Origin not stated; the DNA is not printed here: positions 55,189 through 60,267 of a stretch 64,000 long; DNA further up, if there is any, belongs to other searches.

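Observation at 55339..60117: Single polypeptide fusing a MrfA/YprA-like helicase (with DUF1998) to a MrfB-like DEDDh exonuclease through HEAT-like repeats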

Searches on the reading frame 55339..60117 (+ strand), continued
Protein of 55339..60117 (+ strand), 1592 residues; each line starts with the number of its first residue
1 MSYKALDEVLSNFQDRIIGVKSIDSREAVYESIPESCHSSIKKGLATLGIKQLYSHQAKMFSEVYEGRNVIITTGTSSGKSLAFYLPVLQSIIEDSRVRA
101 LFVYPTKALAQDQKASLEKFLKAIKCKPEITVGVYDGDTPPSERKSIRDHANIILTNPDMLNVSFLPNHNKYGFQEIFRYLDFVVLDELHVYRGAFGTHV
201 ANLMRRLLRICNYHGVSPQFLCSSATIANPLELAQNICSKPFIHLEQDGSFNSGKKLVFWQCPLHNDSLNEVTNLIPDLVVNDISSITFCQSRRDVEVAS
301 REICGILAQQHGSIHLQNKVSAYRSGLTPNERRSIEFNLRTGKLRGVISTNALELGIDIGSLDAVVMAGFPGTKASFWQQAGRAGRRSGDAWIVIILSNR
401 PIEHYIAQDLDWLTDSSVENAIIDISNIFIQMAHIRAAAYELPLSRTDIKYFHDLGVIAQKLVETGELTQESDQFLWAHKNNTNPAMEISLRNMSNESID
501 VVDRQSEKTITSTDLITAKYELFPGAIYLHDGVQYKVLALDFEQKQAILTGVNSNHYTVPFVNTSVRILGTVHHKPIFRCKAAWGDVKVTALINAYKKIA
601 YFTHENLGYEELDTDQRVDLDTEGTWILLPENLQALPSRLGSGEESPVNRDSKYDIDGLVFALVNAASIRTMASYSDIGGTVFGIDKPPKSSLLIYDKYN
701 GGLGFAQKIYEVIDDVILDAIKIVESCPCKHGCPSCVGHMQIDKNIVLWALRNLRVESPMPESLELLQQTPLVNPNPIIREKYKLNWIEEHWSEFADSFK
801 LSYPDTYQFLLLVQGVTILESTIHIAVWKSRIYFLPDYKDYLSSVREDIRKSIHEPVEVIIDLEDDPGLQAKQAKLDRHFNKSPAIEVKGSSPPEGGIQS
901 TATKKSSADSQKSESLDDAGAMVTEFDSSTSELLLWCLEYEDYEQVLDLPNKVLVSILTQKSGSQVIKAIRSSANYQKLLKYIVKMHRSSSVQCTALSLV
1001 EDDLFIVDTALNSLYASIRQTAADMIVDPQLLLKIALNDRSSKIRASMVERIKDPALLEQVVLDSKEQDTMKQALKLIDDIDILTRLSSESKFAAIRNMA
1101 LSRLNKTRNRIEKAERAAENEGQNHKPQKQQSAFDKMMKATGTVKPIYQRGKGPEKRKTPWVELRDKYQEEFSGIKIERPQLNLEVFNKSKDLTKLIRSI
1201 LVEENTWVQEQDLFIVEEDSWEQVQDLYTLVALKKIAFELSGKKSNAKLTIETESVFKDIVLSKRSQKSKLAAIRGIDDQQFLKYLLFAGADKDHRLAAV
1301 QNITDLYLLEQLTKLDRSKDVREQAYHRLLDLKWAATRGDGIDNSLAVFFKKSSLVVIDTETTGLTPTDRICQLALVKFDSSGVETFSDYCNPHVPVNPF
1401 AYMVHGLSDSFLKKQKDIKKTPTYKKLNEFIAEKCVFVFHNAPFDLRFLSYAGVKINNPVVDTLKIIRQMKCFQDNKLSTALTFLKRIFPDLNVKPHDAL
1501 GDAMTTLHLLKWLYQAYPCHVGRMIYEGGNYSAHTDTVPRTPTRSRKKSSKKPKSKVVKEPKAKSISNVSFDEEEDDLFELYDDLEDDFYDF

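Call 11: find_homologous_proteins(query=window:55339-60117:+, max_evalue=1e-10)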
Query window:55339-60117:+ (1592 aa): 7498 proteins with E <= 1e-10 among 8000 candidates; the best 120 are listed.
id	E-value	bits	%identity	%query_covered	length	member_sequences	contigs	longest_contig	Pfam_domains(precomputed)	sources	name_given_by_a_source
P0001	0.0e+0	3599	100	100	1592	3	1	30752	PF00929.32,PF00270.36,PF09369.16,PF00271.38,PF22982.4,PF04851.22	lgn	-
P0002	0.0e+0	3203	88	100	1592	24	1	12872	PF00929.32,PF00270.36,PF09369.16,PF00271.38,PF22982.4,PF04851.22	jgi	-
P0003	0.0e+0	2932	82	99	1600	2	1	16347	PF00929.32,PF00270.36,PF09369.16,PF00271.38,PF22982.4,PF04851.22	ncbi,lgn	-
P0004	0.0e+0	2915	81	100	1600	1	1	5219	PF00929.32,PF00270.36,PF09369.16,PF00271.38,PF22982.4,PF04851.22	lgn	-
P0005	0.0e+0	2833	78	99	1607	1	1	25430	PF00929.32,PF00270.36,PF01612.27,PF09369.16,PF00271.38,PF22982.4,PF04851.22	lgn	-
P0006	0.0e+0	2536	72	99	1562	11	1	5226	PF00929.32,PF00270.36,PF09369.16,PF00271.38,PF22982.4,PF04851.22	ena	-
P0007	0.0e+0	2385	70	96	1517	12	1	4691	PF00929.32,PF00270.36,PF09369.16,PF00271.38,PF22982.4,PF04851.22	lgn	-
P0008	0.0e+0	1761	62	83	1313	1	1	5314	PF00929.32,PF09369.16,PF13482.13,PF00271.38,PF22982.4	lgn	-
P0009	0.0e+0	1691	51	97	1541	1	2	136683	PF00929.32,PF00270.36,PF09369.16,PF00271.38,PF22982.4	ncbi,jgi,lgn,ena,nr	ncbi:MAG: hypothetical protein CVU50_05235 [Candidatus Cloacimonetes bacterium HGW-Cloacimonetes-3]|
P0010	0.0e+0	1359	44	97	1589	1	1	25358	PF00929.32,PF00270.36,PF09369.16,PF00271.38,PF04851.22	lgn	-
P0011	0.0e+0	1185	53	52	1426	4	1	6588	PF00929.32,PF00270.36,PF09369.16,PF00271.38,PF22982.4,PF04851.22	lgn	-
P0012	1.3e-257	876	48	55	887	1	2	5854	PF00270.36,PF09369.16,PF00271.38,PF22982.4,PF04851.22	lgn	-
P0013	6.7e-251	854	46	55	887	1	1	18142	PF00270.36,PF09369.16,PF00271.38,PF22982.4,PF04851.22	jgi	jgi:DEAD/DEAH box helicase domain-containing protein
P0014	1.9e-248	846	46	55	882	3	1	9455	PF00270.36,PF09369.16,PF00271.38,PF04851.22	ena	-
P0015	4.9e-247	841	47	52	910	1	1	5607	PF00270.36,PF09369.16,PF00271.38,PF04851.22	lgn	-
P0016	2.1e-244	832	45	55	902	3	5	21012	PF00270.36,PF09369.16,PF00271.38,PF04851.22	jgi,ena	-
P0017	3.2e-244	832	45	55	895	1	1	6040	PF00270.36,PF09369.16,PF00271.38,PF22982.4,PF04851.22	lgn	-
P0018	4.4e-244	831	46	55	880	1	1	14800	PF00270.36,PF09369.16,PF00271.38,PF22982.4,PF04851.22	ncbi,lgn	-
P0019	7.1e-244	831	45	55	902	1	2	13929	PF00270.36,PF09369.16,PF00271.38,PF04851.22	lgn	-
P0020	2.4e-242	825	45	55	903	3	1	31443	PF00270.36,PF09369.16,PF00271.38,PF04851.22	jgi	jgi:DEAD/DEAH box helicase domain-containing protein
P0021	3.6e-242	825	45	54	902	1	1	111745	PF00270.36,PF09369.16,PF00271.38,PF04851.22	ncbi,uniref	ncbi:DEAD/DEAH box helicase [Marinifilum sp. RC60d5]|uniref:DEAD/DEAH box helicase n=1 Tax=Marinifil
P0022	5.4e-242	824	45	55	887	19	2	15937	PF00270.36,PF09369.16,PF00271.38,PF04851.22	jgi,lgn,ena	-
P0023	6.6e-242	824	47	50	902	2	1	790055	PF00270.36,PF09369.16,PF00271.38,PF04851.22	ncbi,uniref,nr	ncbi:DEAD/DEAH box helicase [Marinifilum breve]|uniref:DEAD/DEAH box helicase n=1 Tax=Marinifilum br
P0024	7.1e-242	824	44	55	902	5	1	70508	PF00270.36,PF09369.16,PF00271.38,PF04851.22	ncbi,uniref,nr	ncbi:DEAD/DEAH box helicase [Marinifilum sp. D737]|uniref:DEAD/DEAH box helicase n=1 Tax=Marinifilum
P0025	1.7e-241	823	46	55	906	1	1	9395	PF00270.36,PF09369.16,PF00271.38,PF04851.22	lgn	-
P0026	1.9e-241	822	45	55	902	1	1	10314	PF00270.36,PF09369.16,PF00271.38,PF04851.22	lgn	-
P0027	7.2e-241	821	45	55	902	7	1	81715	PF00270.36,PF09369.16,PF00271.38,PF04851.22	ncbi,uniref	ncbi:DEAD/DEAH box helicase [Labilibaculum sp.]|uniref:DEAD/DEAH box helicase n=1 Tax=Labilibaculum 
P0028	1.6e-240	819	45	55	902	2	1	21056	PF00270.36,PF09369.16,PF00271.38,PF04851.22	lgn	-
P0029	9.8e-240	817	45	55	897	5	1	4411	PF00270.36,PF09369.16,PF00271.38,PF22982.4,PF04851.22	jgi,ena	-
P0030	1.4e-239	816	44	55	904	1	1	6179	PF00270.36,PF09369.16,PF00271.38,PF22982.4,PF04851.22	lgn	-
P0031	1.7e-239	816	44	56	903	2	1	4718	PF00270.36,PF09369.16,PF00271.38,PF04851.22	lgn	-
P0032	2.3e-239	816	46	50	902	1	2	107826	PF00270.36,PF09369.16,PF00271.38,PF04851.22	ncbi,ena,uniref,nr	ncbi:DEAD/DEAH box helicase [Marinifilum sp. N1E240]|uniref:DEAD/DEAH box helicase n=1 Tax=Marinifil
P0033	1.4e-238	813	46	50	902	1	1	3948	PF00270.36,PF09369.16,PF00271.38,PF04851.22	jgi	-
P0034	2.8e-238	812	47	50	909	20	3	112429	PF00270.36,PF09369.16,PF00271.38,PF04851.22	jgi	-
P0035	8.5e-238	810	47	50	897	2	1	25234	PF00270.36,PF09369.16,PF00271.38,PF22982.4,PF04851.22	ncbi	-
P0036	1.3e-237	810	44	55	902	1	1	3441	PF00270.36,PF09369.16,PF00271.38,PF04851.22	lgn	-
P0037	2.0e-237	809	44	55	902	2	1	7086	PF00270.36,PF09369.16,PF00271.38,PF04851.22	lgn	-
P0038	4.0e-237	808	44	55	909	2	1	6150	PF00270.36,PF09369.16,PF00271.38,PF04851.22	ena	-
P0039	4.7e-237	808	44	54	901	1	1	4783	PF00270.36,PF09369.16,PF00271.38,PF04851.22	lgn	-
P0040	1.3e-236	807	44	55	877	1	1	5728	PF00270.36,PF09369.16,PF00271.38,PF22982.4,PF04851.22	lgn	-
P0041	1.6e-236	806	44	55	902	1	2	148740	PF00270.36,PF09369.16,PF00271.38,PF04851.22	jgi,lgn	jgi:DEAD/DEAH box helicase domain-containing protein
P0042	4.1e-236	805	45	54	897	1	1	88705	PF00270.36,PF09369.16,PF00271.38,PF22982.4,PF04851.22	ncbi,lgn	-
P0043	5.7e-236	804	47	50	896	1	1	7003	PF00270.36,PF09369.16,PF00271.38,PF22982.4,PF04851.22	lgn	-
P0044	1.1e-235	803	44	54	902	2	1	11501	PF00270.36,PF09369.16,PF00271.38,PF04851.22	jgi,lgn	jgi:DEAD/DEAH box helicase domain-containing protein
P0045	3.0e-235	802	46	52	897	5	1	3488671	PF00270.36,PF09369.16,PF00271.38,PF04851.22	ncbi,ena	-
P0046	4.7e-235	801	47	50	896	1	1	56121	PF00270.36,PF09369.16,PF00271.38,PF04851.22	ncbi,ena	-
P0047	4.7e-235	801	48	48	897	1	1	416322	PF00270.36,PF09369.16,PF00271.38,PF22982.4,PF04851.22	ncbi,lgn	-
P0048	4.7e-235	801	47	50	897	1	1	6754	PF00270.36,PF09369.16,PF00271.38,PF22982.4,PF04851.22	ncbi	-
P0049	5.5e-235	801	47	48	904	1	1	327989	PF00270.36,PF09369.16,PF00271.38,PF04851.22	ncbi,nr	ncbi:DEAD/DEAH box helicase [Puteibacter caeruleilacunae]|nr:DEAD/DEAH box helicase [Puteibacter cae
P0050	5.5e-235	801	47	50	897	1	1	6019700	PF00270.36,PF09369.16,PF00271.38,PF22982.4,PF04851.22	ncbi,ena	-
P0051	5.7e-235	801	47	50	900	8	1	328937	PF00270.36,PF09369.16,PF00271.38,PF04851.22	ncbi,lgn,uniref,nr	ncbi:DEAD/DEAH box helicase domain-containing protein [Mangrovibacterium marinum]|uniref:DEAD/DEAH b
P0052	7.4e-235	801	46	50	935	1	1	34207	PF00270.36,PF09369.16,PF00271.38,PF04851.22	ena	-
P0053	7.6e-235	801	47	50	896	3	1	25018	PF00270.36,PF09369.16,PF00271.38,PF04851.22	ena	-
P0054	1.1e-234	800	47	50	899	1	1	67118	PF00270.36,PF09369.16,PF00271.38,PF04851.22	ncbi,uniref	ncbi:DEAD/DEAH box helicase [Mangrovibacterium sp.]|uniref:DEAD/DEAH box helicase n=1 Tax=Mangroviba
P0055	1.2e-234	800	45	54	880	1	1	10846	PF00270.36,PF09369.16,PF00271.38,PF22982.4,PF04851.22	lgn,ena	-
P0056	3.0e-234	799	47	50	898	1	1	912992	PF00270.36,PF09369.16,PF00271.38,PF04851.22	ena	-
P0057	4.1e-234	798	46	52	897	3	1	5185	PF00270.36,PF09369.16,PF00271.38,PF22982.4,PF04851.22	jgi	jgi:DEAD/DEAH box helicase domain-containing protein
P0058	4.2e-234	798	47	50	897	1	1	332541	PF00270.36,PF09369.16,PF00271.38,PF04851.22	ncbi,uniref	ncbi:DEAD/DEAH box helicase [Sunxiuqinia sp. sy24]|uniref:DEAD/DEAH box helicase n=1 Tax=Sunxiuqinia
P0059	6.5e-234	798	48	48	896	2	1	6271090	PF00270.36,PF09369.16,PF00271.38,PF22982.4,PF04851.22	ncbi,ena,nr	nr:DEAD/DEAH box helicase [uncultured Carboxylicivirga sp.]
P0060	7.8e-234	797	47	50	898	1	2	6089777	PF00270.36,PF09369.16,PF00271.38,PF04851.22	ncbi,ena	-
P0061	9.0e-234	797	47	50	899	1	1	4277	PF00270.36,PF09369.16,PF00271.38,PF04851.22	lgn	-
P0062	9.5e-234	797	47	49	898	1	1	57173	PF00270.36,PF09369.16,PF00271.38,PF04851.22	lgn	-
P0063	1.1e-233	797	47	50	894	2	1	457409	PF00270.36,PF09369.16,PF00271.38,PF04851.22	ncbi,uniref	ncbi:DEAD/DEAH box helicase [Sunxiuqinia rutila]|uniref:DEAD/DEAH box helicase n=1 Tax=Sunxiuqinia r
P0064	1.6e-233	796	48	48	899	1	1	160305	PF00270.36,PF09369.16,PF00271.38,PF04851.22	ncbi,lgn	ncbi:MAG: DEAD/DEAH box helicase [Prolixibacteraceae bacterium]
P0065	1.9e-233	796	46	50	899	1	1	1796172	PF00270.36,PF09369.16,PF00271.38,PF04851.22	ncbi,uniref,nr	ncbi:DEAD/DEAH box helicase [Mangrovibacterium lignilyticum]|uniref:DEAD/DEAH box helicase n=1 Tax=M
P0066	1.1e-232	793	46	50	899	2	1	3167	PF00270.36,PF09369.16,PF00271.38,PF04851.22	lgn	-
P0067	3.9e-232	792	44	54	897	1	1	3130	PF00270.36,PF09369.16,PF00271.38,PF04851.22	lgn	-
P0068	4.1e-232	792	47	49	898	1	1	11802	PF00270.36,PF09369.16,PF00271.38,PF04851.22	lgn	-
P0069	1.6e-231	790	48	48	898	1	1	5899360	PF00270.36,PF09369.16,PF00271.38,PF04851.22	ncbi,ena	-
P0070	2.0e-231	789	45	52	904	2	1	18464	PF00270.36,PF09369.16,PF00271.38,PF04851.22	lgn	-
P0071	6.1e-231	788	45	52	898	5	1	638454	PF00270.36,PF09369.16,PF00271.38,PF04851.22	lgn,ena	-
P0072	1.2e-230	787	46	50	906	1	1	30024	PF00270.36,PF09369.16,PF00271.38,PF04851.22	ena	-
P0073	3.4e-230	785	46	50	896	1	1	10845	PF00270.36,PF09369.16,PF00271.38,PF22982.4,PF04851.22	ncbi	-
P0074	6.8e-230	784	44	52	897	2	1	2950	PF00270.36,PF09369.16,PF00271.38,PF04851.22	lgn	-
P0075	1.3e-229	783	45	50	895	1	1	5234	PF00270.36,PF09369.16,PF00271.38,PF04851.22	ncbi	-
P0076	2.0e-229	783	47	48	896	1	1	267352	PF00270.36,PF09369.16,PF00271.38,PF04851.22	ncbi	-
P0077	7.7e-229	781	46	50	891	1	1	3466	PF00270.36,PF09369.16,PF00271.38,PF04851.22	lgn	-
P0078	5.7e-228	778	45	51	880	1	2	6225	PF00270.36,PF09369.16,PF00271.38,PF22982.4,PF04851.22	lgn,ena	-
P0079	6.2e-226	771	45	52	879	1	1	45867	PF00270.36,PF09369.16,PF00271.38,PF04851.22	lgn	-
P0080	1.2e-225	770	46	49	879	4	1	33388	PF00270.36,PF09369.16,PF00271.38,PF04851.22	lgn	-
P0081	6.4e-225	768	47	50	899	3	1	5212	PF00270.36,PF09369.16,PF00271.38,PF04851.22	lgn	-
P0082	5.7e-224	765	46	51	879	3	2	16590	PF00270.36,PF09369.16,PF00271.38,PF04851.22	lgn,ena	-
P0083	2.9e-223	762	47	50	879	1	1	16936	PF00270.36,PF09369.16,PF00271.38,PF04851.22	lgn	-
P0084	4.1e-223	762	45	52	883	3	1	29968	PF00270.36,PF09369.16,PF00271.38,PF22982.4,PF04851.22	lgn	-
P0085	1.7e-222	760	44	54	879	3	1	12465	PF00270.36,PF09369.16,PF00271.38,PF04851.22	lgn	-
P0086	3.8e-222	759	45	53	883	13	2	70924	PF00270.36,PF09369.16,PF00271.38,PF22982.4,PF04851.22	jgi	jgi:DEAD/DEAH box helicase domain-containing protein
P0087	6.1e-222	758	46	49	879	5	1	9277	PF00270.36,PF09369.16,PF00271.38,PF22982.4,PF04851.22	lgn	-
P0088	1.6e-221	756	46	51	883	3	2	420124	PF00270.36,PF09369.16,PF00271.38,PF04851.22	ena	-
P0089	4.1e-221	755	46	51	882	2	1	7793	PF00270.36,PF09369.16,PF00271.38,PF04851.22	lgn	-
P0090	9.6e-221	754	44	53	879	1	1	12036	PF00270.36,PF09369.16,PF00271.38,PF04851.22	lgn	-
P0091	2.0e-220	753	45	52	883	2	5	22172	PF00270.36,PF09369.16,PF00271.38,PF22982.4,PF04851.22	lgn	-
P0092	3.3e-220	752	44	53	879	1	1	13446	PF00270.36,PF09369.16,PF00271.38,PF04851.22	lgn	-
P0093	7.1e-220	751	44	53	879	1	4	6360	PF00270.36,PF09369.16,PF00271.38,PF04851.22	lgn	-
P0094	1.3e-219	750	44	53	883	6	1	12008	PF00270.36,PF09369.16,PF00271.38,PF22982.4,PF04851.22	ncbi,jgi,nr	ncbi:MAG: box helicase [Clostridia bacterium]|jgi:DEAD/DEAH box helicase domain-containing protein|n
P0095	2.4e-219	749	45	51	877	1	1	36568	PF00270.36,PF09369.16,PF00271.38,PF04851.22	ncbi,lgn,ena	-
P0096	3.6e-219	749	45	53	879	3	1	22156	PF00270.36,PF09369.16,PF00271.38,PF04851.22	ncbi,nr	ncbi:MAG: DEAD/DEAH box helicase [Clostridiales bacterium]|nr:DEAD/DEAH box helicase [Clostridiales 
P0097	5.5e-219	748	43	55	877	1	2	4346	PF00270.36,PF09369.16,PF00271.38,PF04851.22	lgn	-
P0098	7.3e-219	748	45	52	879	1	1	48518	PF00270.36,PF09369.16,PF00271.38,PF04851.22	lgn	-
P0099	9.6e-219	747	45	52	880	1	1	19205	PF00270.36,PF09369.16,PF00271.38,PF04851.22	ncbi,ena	-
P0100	2.1e-218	746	45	51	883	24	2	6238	PF00270.36,PF09369.16,PF00271.38,PF22982.4,PF04851.22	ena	-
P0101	2.2e-218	746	45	52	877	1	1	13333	PF00270.36,PF09369.16,PF00271.38,PF04851.22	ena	-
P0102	2.9e-218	746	45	53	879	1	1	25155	PF00270.36,PF09369.16,PF00271.38,PF04851.22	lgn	-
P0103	4.7e-218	745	44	51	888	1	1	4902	PF00270.36,PF09369.16,PF00271.38,PF04851.22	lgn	-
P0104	4.9e-218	745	45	51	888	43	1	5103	PF00270.36,PF09369.16,PF00271.38,PF04851.22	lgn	-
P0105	9.4e-218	744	45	53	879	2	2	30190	PF00270.36,PF09369.16,PF00271.38,PF04851.22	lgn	-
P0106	1.0e-217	744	44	51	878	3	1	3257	PF00270.36,PF09369.16,PF00271.38,PF04851.22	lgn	-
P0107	1.5e-217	743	45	52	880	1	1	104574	PF00270.36,PF09369.16,PF00271.38,PF04851.22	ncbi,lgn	ncbi:MAG: DEAD/DEAH box helicase [Bacillota bacterium]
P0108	3.9e-217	742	43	55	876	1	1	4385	PF00270.36,PF09369.16,PF00271.38,PF04851.22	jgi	jgi:DEAD/DEAH box helicase domain-containing protein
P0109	7.3e-217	741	44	53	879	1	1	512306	PF00270.36,PF09369.16,PF00271.38,PF04851.22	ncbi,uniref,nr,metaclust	ncbi:ATP-dependent RNA helicase DbpA [Oxobacter pfennigii]|uniref:ATP-dependent RNA helicase DbpA n=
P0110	9.1e-217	741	46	49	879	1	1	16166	PF00270.36,PF09369.16,PF00271.38,PF04851.22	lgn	-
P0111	1.1e-216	740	44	53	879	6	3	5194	PF00270.36,PF09369.16,PF00271.38,PF04851.22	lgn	-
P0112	1.2e-216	740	46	49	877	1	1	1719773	PF00270.36,PF09369.16,PF00271.38,PF22982.4,PF04851.22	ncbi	-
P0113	4.5e-216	738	42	55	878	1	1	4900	PF00270.36,PF09369.16,PF00271.38,PF04851.22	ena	-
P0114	6.5e-216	738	42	54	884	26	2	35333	PF00270.36,PF09369.16,PF00271.38,PF04851.22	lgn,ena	-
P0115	1.3e-215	737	44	53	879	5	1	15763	PF00270.36,PF09369.16,PF00271.38,PF22982.4,PF04851.22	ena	-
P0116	1.3e-215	737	45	51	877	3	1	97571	PF00270.36,PF09369.16,PF00271.38,PF04851.22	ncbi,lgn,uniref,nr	ncbi:DEAD/DEAH box helicase [Fonticella tunisiensis]|uniref:DEAD/DEAH box helicase domain-containing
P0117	1.8e-215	736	43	54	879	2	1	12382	PF00270.36,PF09369.16,PF00271.38,PF04851.22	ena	-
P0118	2.8e-215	736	43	55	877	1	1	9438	PF00270.36,PF09369.16,PF00271.38,PF04851.22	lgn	-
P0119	3.0e-215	736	44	52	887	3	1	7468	PF00270.36,PF09369.16,PF00271.38,PF22982.4,PF04851.22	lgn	-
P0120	4.0e-215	735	42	55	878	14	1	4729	PF00270.36,PF09369.16,PF00271.38,PF04851.22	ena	-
